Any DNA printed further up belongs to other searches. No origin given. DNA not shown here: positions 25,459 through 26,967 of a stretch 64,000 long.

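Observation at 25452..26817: Fluoride riboswitch controlling an MFS transporter rather than Fluc or CLC-F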

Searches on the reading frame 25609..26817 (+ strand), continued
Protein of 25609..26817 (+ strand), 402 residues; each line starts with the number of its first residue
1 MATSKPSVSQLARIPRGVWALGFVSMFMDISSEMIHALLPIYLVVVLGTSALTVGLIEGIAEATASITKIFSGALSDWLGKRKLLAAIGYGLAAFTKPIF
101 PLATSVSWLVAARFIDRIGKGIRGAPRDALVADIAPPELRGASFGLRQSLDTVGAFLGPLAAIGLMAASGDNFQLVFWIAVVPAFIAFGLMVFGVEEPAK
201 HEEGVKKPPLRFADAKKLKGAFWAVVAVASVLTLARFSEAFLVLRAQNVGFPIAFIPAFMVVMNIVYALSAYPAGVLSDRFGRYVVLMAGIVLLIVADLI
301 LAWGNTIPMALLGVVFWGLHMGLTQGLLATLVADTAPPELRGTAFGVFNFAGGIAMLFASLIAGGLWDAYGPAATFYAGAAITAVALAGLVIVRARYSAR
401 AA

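Call 81: get_annotated_region(hit=H1, flank=4000)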
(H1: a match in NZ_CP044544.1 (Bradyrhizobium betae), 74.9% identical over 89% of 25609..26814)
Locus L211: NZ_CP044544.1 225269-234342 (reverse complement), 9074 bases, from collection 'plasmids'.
description: Bradyrhizobium betae strain PL7HG1 plasmid pBbPL7HG1, complete sequence
organism: Bradyrhizobium betae (NCBI taxid 244734)
taxonomy: Bacteria; Pseudomonadota; Alphaproteobacteria; Hyphomicrobiales; Nitrobacteraceae; Bradyrhizobium; Bradyrhizobium betae
host: -; source: Beta vulgaris,Cell culture; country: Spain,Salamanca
typing (MOB-suite, as given by PLSDB): conjugative; relaxase MOBP; mating-pair formation MPF_T
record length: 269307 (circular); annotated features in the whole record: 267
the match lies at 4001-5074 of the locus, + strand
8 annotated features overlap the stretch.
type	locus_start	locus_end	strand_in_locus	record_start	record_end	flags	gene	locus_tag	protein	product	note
CDS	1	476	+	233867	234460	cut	-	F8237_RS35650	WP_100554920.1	hypothetical protein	-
CDS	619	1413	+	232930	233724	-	-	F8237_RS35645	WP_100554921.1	hypothetical protein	-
CDS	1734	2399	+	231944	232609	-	-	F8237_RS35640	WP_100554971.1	ABC transporter ATP-binding protein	-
CDS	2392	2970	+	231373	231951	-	-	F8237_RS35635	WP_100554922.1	ATP-binding cassette domain-containing protein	-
CDS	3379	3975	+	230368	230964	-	-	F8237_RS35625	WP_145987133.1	Chromate resistance protein ChrB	-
CDS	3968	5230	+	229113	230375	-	-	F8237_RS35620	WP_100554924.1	MFS transporter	-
CDS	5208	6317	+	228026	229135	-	-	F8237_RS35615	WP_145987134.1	multidrug transporter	-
CDS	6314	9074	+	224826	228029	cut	-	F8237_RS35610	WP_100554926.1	efflux RND transporter permease subunit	GO:0055085 - transmembrane transport [Evidence IEA]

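Call 82: get_annotated_region(hit=H10, flank=4000)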
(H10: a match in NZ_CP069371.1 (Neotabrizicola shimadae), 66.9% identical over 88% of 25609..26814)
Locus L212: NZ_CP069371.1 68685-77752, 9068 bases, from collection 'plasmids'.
description: Neotabrizicola shimadae strain N10 plasmid unnamed1, complete sequence
organism: Neotabrizicola shimadae (NCBI taxid 2807096)
taxonomy: Bacteria; Pseudomonadota; Alphaproteobacteria; Rhodobacterales; Paracoccaceae; Neotabrizicola; Neotabrizicola shimadae
host: -; source: microbial biofilm,biofilm, Nakabusa hotspring; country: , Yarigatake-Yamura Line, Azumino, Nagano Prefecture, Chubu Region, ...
typing (MOB-suite, as given by PLSDB): mobilizable; replicon rep_cluster_579; relaxase MOBP
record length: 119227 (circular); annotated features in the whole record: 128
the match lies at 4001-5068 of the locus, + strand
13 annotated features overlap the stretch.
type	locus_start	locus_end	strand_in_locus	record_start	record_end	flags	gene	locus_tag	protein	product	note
CDS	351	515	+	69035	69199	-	-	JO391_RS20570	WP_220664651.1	hypothetical protein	-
CDS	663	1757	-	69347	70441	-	-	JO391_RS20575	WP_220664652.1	Fic/DOC family N-terminal domain-containing protein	-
CDS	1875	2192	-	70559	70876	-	-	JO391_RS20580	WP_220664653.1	H-NS histone family protein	-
CDS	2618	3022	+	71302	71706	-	-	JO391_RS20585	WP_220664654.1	single-stranded DNA-binding protein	-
CDS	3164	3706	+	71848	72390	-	-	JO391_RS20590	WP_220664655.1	Chromate resistance protein ChrB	-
CDS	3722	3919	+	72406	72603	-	-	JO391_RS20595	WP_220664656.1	DUF1127 domain-containing protein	-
CDS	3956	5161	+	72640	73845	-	-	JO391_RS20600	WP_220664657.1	MFS transporter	-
CDS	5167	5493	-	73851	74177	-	-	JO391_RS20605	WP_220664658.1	YnfA family protein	-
CDS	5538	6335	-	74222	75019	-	-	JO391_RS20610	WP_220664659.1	sulfite exporter TauE/SafE family protein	GO:0006810 - transport [Evidence IEA]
CDS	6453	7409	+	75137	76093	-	corA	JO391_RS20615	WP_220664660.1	magnesium/cobalt transporter CorA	GO:0006824 - cobalt ion transport [Evidence IEA]; GO:0015693 - magnesium ion transport [Evidence IEA]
CDS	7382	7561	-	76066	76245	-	-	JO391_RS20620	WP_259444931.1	TOBE domain-containing protein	-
CDS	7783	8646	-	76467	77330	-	-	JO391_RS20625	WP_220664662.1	universal stress protein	-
CDS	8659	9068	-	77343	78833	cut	-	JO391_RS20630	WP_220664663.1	SulP family inorganic anion transporter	-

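Call 83: get_annotated_region(hit=H12, flank=4000)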
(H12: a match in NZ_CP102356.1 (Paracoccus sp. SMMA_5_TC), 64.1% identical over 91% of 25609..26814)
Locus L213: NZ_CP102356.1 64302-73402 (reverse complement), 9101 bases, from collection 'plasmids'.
description: Paracoccus sp. SMMA_5_TC plasmid pNSM5TCa, complete sequence
organism: Paracoccus sp. SMMA_5_TC (NCBI taxid 2654280)
taxonomy: Bacteria; Pseudomonadota; Alphaproteobacteria; Rhodobacterales; Paracoccaceae; Paracoccus; Paracoccus sp. SMMA 5 TC
host: -; source: pure culture,Lotus pond, a sulfur-borax hot spring; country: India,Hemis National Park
typing (MOB-suite, as given by PLSDB): non-mobilizable
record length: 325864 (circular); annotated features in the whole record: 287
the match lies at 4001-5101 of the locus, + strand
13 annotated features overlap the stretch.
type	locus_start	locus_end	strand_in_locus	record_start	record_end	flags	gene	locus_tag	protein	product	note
CDS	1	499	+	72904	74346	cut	-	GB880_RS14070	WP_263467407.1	hypothetical protein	-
CDS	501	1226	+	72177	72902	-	-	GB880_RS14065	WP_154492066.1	hypothetical protein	-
CDS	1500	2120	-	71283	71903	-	-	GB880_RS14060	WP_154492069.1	WYL domain-containing protein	-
CDS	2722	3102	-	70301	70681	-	-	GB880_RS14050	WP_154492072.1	CRISPR-associated endonuclease Cas1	GO:0051607 - defense response to virus [Evidence IEA]; GO:0043571 - maintenance of CRISPR repeat elements [Evidence IEA]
CDS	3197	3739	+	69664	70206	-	-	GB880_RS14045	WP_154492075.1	Chromate resistance protein ChrB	-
CDS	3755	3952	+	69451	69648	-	-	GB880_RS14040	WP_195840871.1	DUF1127 domain-containing protein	-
CDS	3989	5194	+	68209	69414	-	-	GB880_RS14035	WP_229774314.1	MFS transporter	-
CDS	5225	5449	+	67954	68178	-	-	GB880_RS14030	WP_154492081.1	hypothetical protein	-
CDS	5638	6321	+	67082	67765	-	-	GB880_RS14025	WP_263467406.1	hypothetical protein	-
CDS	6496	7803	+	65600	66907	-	-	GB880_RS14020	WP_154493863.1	site-specific integrase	GO:0015074 - DNA integration [Evidence IEA]; GO:0006310 - DNA recombination [Evidence IEA]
CDS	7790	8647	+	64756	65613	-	-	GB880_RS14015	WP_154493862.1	hypothetical protein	-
CDS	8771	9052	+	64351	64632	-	-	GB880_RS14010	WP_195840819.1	hypothetical protein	-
CDS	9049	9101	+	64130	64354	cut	-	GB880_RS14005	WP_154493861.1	hypothetical protein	-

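Call 84: get_annotated_region(hit=H23, flank=4000)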
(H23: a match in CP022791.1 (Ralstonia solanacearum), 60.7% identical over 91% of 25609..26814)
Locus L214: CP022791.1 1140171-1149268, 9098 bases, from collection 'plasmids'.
description: Ralstonia solanacearum strain SL3103 plasmid unnamed, complete sequence
organism: Ralstonia solanacearum (NCBI taxid 305)
taxonomy: Bacteria; Pseudomonadota; Betaproteobacteria; Burkholderiales; Burkholderiaceae; Ralstonia; Ralstonia solanacearum
host: -; source: Solanum tuberosum,single cell,Potato bacterial wilt; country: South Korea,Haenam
typing (MOB-suite, as given by PLSDB): mobilizable; relaxase MOBP
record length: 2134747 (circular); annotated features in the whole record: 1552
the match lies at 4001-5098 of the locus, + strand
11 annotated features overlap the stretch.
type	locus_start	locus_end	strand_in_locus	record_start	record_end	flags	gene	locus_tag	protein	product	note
CDS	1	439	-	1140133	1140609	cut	queD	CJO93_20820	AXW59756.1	6-carboxytetrahydropterin synthase QueD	-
CDS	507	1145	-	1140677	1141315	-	queE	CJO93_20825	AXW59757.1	7-carboxy-7-deazaguanine synthase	-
CDS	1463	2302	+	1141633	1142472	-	-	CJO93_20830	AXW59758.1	2-methylisocitrate lyase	-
CDS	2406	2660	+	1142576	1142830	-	-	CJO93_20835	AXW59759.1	transcriptional regulator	-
CDS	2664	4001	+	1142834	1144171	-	-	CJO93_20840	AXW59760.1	type II toxin-antitoxin system HipA family toxin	-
CDS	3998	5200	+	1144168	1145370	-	-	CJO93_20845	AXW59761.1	MFS transporter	-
CDS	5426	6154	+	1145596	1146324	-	-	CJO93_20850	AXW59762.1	DsbA family protein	-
CDS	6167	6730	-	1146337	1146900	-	-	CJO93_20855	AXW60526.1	RNA 2',3'-cyclic phosphodiesterase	-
CDS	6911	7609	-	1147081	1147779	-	pcaG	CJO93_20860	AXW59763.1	protocatechuate 3,4-dioxygenase subunit alpha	-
CDS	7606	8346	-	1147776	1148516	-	pcaH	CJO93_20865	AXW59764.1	protocatechuate 3,4-dioxygenase subunit beta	-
CDS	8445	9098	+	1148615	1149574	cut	pcaQ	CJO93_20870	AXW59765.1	pca operon transcription factor PcaQ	-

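Call 93: predict_structure(alignment_id=A7)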
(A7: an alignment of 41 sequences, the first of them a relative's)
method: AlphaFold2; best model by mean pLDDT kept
length: 402 residues; sequences in the alignment: 41
mean_pLDDT: 88.2   pTM: 0.87
mean pLDDT of the five models: 88.2, 87.6, 85.3, 85.3, 84.1
residues with pLDDT >= 90: 254; 70-90: 117; 50-70: 21; < 50: 10
segments of 3 or more residues with pLDDT < 50: 1-6, 201-204
pLDDT, mean of each block of 10 residues (from residue 1): 54 90 95 84 69 83 91 90 93 93 81 89 93 92 95 93 89 90 97 79 57 86 93 86 86 79 96 95 93 97 93 96 95 93 95 93 93 95 94 82 60
secondary structure, 60 per line:
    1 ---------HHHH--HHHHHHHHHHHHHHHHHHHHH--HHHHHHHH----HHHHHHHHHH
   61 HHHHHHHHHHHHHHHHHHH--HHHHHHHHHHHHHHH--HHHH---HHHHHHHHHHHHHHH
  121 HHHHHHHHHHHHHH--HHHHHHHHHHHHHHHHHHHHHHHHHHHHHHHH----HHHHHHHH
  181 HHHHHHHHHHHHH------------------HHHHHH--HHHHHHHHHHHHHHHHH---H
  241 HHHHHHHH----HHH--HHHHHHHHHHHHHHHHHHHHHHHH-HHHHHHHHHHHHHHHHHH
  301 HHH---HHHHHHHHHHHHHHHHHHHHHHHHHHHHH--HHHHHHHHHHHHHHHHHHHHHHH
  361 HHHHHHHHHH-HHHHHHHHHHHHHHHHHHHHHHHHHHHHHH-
elements in order: H10-13 H16-36 H39-46 H51-79 H82-96 H99-102 H106-134 H137-168 H173-193 H212-217 H220-236 H240-248 H258-281 H283-303 H307-335 H338-370 H372-401

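Call 95: fold_search(model_id=the predicted structure, library=pdb)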
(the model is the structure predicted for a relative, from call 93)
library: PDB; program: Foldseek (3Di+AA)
matches with E <= 10: 758; with E <= 0.001: 471
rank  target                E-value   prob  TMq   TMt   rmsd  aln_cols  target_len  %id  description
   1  6s4m                  1.2e-12  1.00  0.80  0.76   4.2       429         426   19  Crystal structure of the human organic anion transporter MFSD10 (TETRAN) (released 2020-05-13)
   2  9b3k_Z                1.4e-11  1.00  0.75  0.81   4.3       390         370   22  NorA in complex with Fab36 (NorA-BRIL fusion) (released 2024-12-11)
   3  3wdo                  5.4e-11  1.00  0.73  0.65   4.4       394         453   20  Structure of E. coli YajR transporter (released 2013-08-07)
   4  28vj_B                6.7e-11  1.00  0.75  0.83   4.5       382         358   20  NorA bound to miniprotein I-23 (released 2026-04-08)
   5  9w1p_A                1.4e-10  1.00  0.71  0.71   5.9       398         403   17  G6P-bound human SLC37A4 lateral dimer (released 2025-11-19)
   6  7lo8_Z                1.4e-10  1.00  0.74  0.80   4.4       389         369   20  NorA in complex with Fab36 (released 2022-04-20)
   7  8ttf_A                1.7e-10  1.00  0.72  0.74   4.9       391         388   22  NorA double mutant - E222QD307N at pH 7.5 (released 2024-05-29)
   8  9w1r                  2.8e-10  1.00  0.76  0.79   4.7       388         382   17  S-4048-bound human SLC37A4 monomer (released 2025-11-19)
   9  8tth_A                3.6e-10  1.00  0.68  0.73   5.7       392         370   19  NorA single mutant - D307N at pH 7.5 (released 2024-05-29)
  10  8t69                  5.1e-10  1.00  0.76  0.79   4.1       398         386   15  Human VMAT2 in complex with tetrabenazine (released 2023-11-01)
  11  9pc9                  7.1e-10  1.00  0.72  0.67   7.7       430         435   16  Structure of Synaptic Vesicle Protein 2A Bound to UCB7361 (released 2025-09-10)
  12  8tgk_A                7.7e-10  1.00  0.77  0.80   3.7       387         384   15  VMAT1 dimer with histamine and reserpine (released 2024-03-20)
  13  8pnl_A                7.7e-10  1.00  0.73  0.62   5.7       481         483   18  Outward-open conformation of a Major Facilitator Superfamily (MFS) transporter MHAS2168, a homologue of Rv1410 from M. (released 2023-10-18)
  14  8ttg_A                8.0e-10  1.00  0.69  0.73   5.5       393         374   21  NorA single mutant - E222Q at pH 7.5 (released 2024-05-29)
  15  9ntc                  8.4e-10  1.00  0.75  0.70   5.2       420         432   13  Structure of Synaptic Vesicle Protein 2A Bound to Brivaracetam and UCB1244283 (released 2025-09-10)
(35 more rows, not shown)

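Call 103: search_protein_families(library=pfam, proteins=[L011:5235-5786:+, L019:2545-3423:-, L001:1534-4416:-, L028:8056-9180:-, L031:1090-3684:-, L019:1769-2272:-, L019:5569-6063:+, L019:6012-6407:+, L019:7610-8863:-, L004:2705-3982:+])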
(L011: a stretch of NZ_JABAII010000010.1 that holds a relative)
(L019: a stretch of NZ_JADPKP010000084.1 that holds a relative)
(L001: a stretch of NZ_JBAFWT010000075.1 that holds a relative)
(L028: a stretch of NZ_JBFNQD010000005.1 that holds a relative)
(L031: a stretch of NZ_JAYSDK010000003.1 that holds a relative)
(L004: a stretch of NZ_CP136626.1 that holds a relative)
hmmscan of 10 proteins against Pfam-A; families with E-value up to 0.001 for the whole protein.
L011:5235-5786:+ (183 aa): 2 families
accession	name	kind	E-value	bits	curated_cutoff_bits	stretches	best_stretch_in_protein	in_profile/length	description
PF01569.27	PAP2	-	2.1e-15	57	27.2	1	60-171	4-127/130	PAP2 superfamily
PF14378.12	PAP2_3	-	1.7e-09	38.2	27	1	101-163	126-189/190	PAP2 superfamily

L019:2545-3423:- (292 aa): 1 family
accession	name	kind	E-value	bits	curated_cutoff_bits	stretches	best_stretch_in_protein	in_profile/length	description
PF06707.17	DUF1194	-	9.4e-82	273.7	27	1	55-260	2-204/206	Protein of unknown function (DUF1194)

L001:1534-4416:- (960 aa): 6 families
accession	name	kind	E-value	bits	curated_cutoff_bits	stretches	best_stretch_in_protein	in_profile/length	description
PF00122.25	E1-E2_ATPase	-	9.2e-44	149.6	28.1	1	212-405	2-180/181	E1-E2 ATPase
PF00689.26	Cation_ATPase_C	-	4.7e-32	111.6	27.3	1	781-952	1-174/175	Cation transporting ATPase, C-terminus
PF00702.32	Hydrolase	-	4.9e-19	69.9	26.4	1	513-711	52-191/191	haloacid dehalogenase-like hydrolase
PF00690.31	Cation_ATPase_N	-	1.1e-06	28.6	20.4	1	119-171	16-68/69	Cation transporter/ATPase, N-terminus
PF12710.13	HAD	-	3e-06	28.2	27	1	578-708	61-189/189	haloacid dehalogenase-like hydrolase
PF08282.18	Hydrolase_3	-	0.0007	19.8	20.9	0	686-742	198-253/255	haloacid dehalogenase-like hydrolase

L028:8056-9180:- (374 aa): 7 families
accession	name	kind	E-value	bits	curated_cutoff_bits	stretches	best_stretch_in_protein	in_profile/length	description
PF00005.33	ABC_tran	-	1.2e-35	123.5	25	1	34-176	1-136/137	ABC transporter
PF08402.16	TOBE_2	-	2.6e-11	43.9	21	1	294-366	1-75/76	TOBE domain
PF13304.12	AAA_21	-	2.6e-09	38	27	1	147-210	236-300/304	AAA domain, putative AbiEii toxin, Type IV TA system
PF25199.1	nSTAND_NTPase5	-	0.00024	21.4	34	1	41-65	38-62/145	Novel STAND NTPase 5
PF13191.12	AAA_16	-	0.00027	21.9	32.6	1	43-105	24-82/167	AAA ATPase domain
PF13604.12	AAA_30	-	0.00051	20.3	27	0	42-87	16-54/191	AAA domain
PF02463.25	SMC_N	-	0.00056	19.8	40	0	148-213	136-202/220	RecF/RecN/SMC N terminal domain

L031:1090-3684:- (864 aa): 7 families
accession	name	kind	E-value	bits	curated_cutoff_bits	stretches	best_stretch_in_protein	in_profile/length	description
PF00072.30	Response_reg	-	4.5e-26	91.6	30.2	1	609-718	2-109/111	Response regulator receiver domain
PF02518.31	HATPase_c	-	2.2e-24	86.5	26.4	1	460-574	1-109/111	Histidine kinase-, DNA gyrase B-, and HSP90-like ATPase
PF00512.31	HisKA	-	8.4e-20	71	26.9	1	349-414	1-66/66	His Kinase A (phospho-acceptor) domain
PF01627.28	Hpt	-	5.6e-13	49.4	24.6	1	775-835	2-61/84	Hpt domain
PF22588.2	dCache_1_like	-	7.8e-08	32.8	27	1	185-269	4-88/89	Histidine kinase sensor domain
PF02743.24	dCache_1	-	3e-06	27.4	45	1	34-235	7-206/240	Cache domain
PF23198.2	PDE8A_N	-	0.0001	22.7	29.6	1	621-717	25-126/147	PDE8A-like, N-terminal domain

L019:1769-2272:- (167 aa): 0 families

L019:5569-6063:+ (164 aa): 1 family
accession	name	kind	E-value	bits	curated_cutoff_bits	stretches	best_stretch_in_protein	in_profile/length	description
PF02537.21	CRCB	-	5.1e-27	94.7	32.9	1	40-152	2-103/103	CrcB-like protein, Camphor Resistance (CrcB)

L019:6012-6407:+ (131 aa): 1 family
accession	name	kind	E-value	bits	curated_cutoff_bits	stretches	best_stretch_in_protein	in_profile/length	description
PF02641.20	DUF190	-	1e-40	138.3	23.4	1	27-122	2-97/97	Uncharacterized ACR, COG1993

L019:7610-8863:- (417 aa): 1 family
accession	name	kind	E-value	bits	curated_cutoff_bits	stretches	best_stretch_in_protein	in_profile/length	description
PF00211.25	Guanylate_cyc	-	8.7e-09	35.7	21.9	1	228-376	8-148/183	Adenylate and Guanylate cyclase catalytic domain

L004:2705-3982:+ (425 aa): 3 families
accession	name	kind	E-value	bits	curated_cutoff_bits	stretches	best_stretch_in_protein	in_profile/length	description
PF01546.33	Peptidase_M20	-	4.4e-22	79.4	24.6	1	98-419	20-204/206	Peptidase family M20/M25/M40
PF07687.19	M20_dimer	-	9e-06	26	21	1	224-324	4-103/107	Peptidase dimerisation domain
PF04389.22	Peptidase_M28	-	8.7e-05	22.8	21.3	1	79-158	1-79/193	Peptidase family M28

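Call 105: search_protein_families(library=ncbifam, proteins=[L067:1942-3717:+, L083:4088-4657:-, L026:3393-3935:+], max_evalue=0.00001)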
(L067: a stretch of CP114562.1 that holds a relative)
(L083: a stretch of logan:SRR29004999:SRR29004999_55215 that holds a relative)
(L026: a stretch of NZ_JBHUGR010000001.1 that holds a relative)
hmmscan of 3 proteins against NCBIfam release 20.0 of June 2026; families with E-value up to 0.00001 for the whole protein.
L067:1942-3717:+ (591 aa): 3 families
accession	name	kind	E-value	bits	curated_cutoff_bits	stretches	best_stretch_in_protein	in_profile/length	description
NF002505.0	PRK01862.1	equivalog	1.3e-34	119.8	482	1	72-403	77-418/577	ClcB-like voltage-gated chloride channel protein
NF003640.0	PRK05277.1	equivalog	2e-18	66.4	350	1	34-384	35-413/471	H(+)/Cl(-) exchange transporter ClcA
NF002437.0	PRK01610.1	equivalog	1.2e-17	64.1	425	1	126-400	125-408/429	voltage-gated ClC-type chloride channel ClcB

L083:4088-4657:- (189 aa): 0 families

L026:3393-3935:+ (180 aa): 0 families
